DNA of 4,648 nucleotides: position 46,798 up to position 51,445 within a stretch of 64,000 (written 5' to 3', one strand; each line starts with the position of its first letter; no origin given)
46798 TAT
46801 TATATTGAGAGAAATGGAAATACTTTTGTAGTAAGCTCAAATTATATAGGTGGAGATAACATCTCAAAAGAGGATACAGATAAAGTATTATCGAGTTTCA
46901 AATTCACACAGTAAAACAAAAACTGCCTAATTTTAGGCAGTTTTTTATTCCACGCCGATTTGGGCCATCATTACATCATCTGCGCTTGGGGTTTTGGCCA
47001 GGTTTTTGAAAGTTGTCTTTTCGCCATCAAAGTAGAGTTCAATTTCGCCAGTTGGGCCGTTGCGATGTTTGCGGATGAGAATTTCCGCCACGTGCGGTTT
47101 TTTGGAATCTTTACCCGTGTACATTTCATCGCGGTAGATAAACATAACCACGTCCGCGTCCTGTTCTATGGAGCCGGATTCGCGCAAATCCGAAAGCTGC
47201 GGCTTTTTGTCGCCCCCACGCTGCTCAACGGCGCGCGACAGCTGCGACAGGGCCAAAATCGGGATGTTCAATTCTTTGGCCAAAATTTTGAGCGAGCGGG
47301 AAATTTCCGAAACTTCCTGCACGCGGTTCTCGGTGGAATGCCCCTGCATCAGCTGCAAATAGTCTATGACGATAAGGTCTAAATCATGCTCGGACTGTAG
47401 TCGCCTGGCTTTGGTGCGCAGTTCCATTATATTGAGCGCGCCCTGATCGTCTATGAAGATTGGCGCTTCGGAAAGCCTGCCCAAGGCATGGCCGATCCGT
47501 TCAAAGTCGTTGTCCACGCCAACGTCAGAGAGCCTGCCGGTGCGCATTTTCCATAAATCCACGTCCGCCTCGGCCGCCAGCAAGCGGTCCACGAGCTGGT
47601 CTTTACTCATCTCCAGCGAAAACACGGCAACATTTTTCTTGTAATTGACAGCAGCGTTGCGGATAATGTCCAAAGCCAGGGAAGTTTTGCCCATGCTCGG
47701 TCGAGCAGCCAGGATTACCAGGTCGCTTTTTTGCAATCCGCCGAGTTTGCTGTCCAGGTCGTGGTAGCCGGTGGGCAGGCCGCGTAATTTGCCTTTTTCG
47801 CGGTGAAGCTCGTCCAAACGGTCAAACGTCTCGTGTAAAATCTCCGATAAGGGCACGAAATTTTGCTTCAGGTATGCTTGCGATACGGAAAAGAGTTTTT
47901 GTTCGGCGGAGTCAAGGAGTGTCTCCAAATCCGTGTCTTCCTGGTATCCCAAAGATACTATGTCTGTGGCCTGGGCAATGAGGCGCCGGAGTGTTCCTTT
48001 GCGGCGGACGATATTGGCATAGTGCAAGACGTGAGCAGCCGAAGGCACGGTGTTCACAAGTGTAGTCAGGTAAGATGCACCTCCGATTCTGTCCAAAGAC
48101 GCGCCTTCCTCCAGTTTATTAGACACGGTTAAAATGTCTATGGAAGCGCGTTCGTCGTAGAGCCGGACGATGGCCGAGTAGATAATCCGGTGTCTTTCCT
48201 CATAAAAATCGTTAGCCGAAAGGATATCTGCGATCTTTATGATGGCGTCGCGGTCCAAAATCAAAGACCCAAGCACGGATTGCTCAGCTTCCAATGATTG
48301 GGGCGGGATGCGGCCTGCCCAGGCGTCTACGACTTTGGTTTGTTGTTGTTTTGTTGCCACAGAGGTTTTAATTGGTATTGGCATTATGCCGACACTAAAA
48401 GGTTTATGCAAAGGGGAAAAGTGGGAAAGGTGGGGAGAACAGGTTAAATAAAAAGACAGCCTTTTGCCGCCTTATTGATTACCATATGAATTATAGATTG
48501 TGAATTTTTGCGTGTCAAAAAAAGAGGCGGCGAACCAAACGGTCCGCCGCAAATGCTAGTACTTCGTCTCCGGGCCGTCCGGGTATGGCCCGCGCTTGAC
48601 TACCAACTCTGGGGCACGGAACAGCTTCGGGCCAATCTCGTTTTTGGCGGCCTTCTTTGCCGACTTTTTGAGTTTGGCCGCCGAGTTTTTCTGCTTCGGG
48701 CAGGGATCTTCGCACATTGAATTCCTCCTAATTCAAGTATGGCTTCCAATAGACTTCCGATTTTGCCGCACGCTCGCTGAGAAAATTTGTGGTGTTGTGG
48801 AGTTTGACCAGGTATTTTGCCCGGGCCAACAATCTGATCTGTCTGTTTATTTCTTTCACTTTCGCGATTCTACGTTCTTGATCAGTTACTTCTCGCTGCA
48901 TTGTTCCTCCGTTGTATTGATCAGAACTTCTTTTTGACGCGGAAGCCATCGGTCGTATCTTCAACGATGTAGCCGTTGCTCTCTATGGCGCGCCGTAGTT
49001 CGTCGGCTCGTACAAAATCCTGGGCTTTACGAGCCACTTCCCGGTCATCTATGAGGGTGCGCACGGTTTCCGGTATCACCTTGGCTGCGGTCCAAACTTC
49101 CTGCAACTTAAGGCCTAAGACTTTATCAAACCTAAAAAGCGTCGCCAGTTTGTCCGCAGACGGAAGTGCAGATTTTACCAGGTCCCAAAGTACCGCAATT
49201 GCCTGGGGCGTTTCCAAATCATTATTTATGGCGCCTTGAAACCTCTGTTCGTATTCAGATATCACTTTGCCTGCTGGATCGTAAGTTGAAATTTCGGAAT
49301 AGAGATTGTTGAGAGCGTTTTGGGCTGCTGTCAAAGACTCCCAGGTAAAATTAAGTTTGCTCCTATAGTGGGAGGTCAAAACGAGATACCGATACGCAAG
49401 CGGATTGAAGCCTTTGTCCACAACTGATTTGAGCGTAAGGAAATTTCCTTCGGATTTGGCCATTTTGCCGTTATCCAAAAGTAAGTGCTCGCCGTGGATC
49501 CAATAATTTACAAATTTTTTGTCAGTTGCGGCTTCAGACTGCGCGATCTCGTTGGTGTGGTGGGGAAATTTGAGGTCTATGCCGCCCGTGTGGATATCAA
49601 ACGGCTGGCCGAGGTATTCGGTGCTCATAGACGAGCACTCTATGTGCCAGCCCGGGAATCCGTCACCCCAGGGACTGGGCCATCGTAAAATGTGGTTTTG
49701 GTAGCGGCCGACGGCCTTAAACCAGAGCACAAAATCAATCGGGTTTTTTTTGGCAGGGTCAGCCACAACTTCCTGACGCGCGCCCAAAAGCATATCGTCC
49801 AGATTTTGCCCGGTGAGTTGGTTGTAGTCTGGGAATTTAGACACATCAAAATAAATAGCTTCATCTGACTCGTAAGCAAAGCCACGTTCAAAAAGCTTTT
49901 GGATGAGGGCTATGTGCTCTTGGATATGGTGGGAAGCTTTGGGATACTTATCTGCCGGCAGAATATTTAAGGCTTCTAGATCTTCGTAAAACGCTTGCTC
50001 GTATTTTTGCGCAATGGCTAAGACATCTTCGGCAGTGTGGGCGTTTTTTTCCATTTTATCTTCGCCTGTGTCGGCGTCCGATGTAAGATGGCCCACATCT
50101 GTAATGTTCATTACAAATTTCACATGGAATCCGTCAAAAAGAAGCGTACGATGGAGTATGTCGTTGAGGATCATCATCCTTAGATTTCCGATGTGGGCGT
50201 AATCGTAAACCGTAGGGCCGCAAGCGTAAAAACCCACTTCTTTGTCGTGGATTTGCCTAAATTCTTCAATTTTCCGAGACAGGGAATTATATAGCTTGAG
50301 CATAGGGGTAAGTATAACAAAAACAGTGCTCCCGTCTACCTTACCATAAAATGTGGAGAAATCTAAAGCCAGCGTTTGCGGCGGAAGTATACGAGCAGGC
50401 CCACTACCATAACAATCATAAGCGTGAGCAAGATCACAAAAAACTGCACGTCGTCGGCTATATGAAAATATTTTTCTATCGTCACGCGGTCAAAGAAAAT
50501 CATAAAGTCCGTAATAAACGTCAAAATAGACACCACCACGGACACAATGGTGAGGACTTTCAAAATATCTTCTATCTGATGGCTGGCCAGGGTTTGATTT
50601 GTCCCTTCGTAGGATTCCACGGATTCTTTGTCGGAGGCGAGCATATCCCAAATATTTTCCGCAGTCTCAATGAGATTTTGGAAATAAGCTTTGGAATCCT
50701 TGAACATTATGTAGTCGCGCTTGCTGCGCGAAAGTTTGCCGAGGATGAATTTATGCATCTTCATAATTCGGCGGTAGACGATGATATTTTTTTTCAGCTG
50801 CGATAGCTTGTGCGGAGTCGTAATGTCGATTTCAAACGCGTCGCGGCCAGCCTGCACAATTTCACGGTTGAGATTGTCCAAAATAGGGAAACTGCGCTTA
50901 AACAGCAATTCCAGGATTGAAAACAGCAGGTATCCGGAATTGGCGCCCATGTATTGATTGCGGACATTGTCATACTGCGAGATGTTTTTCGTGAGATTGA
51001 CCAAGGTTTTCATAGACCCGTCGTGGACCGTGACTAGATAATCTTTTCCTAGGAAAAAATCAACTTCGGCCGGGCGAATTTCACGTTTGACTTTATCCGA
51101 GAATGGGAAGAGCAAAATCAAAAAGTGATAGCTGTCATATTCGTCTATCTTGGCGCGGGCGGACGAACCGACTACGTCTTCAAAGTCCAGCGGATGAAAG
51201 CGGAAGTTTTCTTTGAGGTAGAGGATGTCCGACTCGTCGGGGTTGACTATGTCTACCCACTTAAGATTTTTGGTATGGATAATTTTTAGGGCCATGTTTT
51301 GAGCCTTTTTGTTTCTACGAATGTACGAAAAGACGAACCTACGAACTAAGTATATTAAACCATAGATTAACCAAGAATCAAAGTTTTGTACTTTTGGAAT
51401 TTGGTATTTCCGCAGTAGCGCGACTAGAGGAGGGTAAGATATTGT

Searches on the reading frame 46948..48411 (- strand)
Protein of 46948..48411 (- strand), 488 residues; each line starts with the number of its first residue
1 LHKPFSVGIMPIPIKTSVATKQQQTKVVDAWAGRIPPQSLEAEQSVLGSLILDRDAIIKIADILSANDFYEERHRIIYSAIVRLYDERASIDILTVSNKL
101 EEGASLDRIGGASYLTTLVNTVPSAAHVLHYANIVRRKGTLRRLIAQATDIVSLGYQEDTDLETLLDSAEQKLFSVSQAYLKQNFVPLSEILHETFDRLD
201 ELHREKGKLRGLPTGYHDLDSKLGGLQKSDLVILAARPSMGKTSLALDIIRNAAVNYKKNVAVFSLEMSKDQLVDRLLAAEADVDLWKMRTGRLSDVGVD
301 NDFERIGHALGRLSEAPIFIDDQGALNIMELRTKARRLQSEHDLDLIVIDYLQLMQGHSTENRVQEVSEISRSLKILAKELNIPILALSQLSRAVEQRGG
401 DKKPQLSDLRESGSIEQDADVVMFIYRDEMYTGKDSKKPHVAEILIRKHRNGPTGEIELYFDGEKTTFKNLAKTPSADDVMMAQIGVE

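Call 11: search_protein_families(library=pfam, proteins=[window:46948-48411:-], max_evalue=0.001)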
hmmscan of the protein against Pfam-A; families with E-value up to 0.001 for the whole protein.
window:46948-48411:- (488 aa): 4 families
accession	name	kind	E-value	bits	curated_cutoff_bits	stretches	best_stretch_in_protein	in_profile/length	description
PF03796.21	DnaB_C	-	2.7e-109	364.9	27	1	211-470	1-255/255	DnaB-like helicase C terminal domain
PF00772.26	DnaB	-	6e-35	119.8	23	1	36-136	2-102/103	DnaB-like helicase N terminal domain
PF13481.12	AAA_25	-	1.1e-14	54.9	27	1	226-390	30-189/195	AAA domain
PF06745.19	ATPase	-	5.2e-06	26.4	26.6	1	213-390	2-163/231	KaiC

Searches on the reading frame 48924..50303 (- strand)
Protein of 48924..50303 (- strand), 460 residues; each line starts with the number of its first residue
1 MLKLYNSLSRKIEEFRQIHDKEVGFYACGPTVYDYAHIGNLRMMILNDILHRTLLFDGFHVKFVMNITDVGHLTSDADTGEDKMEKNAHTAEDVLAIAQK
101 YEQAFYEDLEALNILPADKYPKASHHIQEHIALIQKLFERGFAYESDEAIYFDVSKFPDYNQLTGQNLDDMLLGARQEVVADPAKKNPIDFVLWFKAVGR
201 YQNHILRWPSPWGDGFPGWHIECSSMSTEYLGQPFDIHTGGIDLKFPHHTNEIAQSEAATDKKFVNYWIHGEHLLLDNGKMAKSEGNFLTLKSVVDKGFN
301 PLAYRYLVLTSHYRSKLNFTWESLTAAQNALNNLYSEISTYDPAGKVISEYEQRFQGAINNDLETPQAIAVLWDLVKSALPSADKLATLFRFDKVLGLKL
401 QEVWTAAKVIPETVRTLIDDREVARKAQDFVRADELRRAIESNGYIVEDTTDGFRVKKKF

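Call 11: search_protein_families(library=pfam, proteins=[window:48924-50303:-], max_evalue=0.001)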
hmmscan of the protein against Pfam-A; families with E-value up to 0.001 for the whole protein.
window:48924-50303:- (460 aa): 6 families
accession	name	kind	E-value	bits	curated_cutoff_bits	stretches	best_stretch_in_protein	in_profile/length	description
PF01406.26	tRNA-synt_1e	-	5.4e-101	338.4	27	1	15-328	2-300/301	tRNA synthetases class I (C) catalytic domain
PF09334.17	tRNA-synt_1g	-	3.4e-11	43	20.1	2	247-330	294-377/391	tRNA synthetases class I (M)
PF23493.1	CysS_C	-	1.4e-05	25.5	23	1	410-452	4-46/51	Cysteinyl-tRNA ligase anticodon binding domain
PF09190.17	DALR_2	-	6.3e-05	23.9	22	1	354-379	1-26/57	DALR domain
PF01921.24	tRNA-synt_1f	-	0.00011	21.7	27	0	9-73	8-73/360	tRNA synthetases class I (K)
PF00133.28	tRNA-synt_1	-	0.00015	21.1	22.7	0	21-69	23-71/414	tRNA synthetases class I (I, L, M and V)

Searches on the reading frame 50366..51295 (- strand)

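Call 11: search_protein_families(library=pfam, proteins=[window:50366-51295:-], max_evalue=0.001)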
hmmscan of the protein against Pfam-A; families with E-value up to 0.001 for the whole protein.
window:50366-51295:- (310 aa): 1 family
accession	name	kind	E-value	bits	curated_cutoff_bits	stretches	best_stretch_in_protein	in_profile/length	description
PF01544.23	CorA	-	1e-38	133.8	27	1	10-306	3-292/292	CorA-like Mg2+ transporter protein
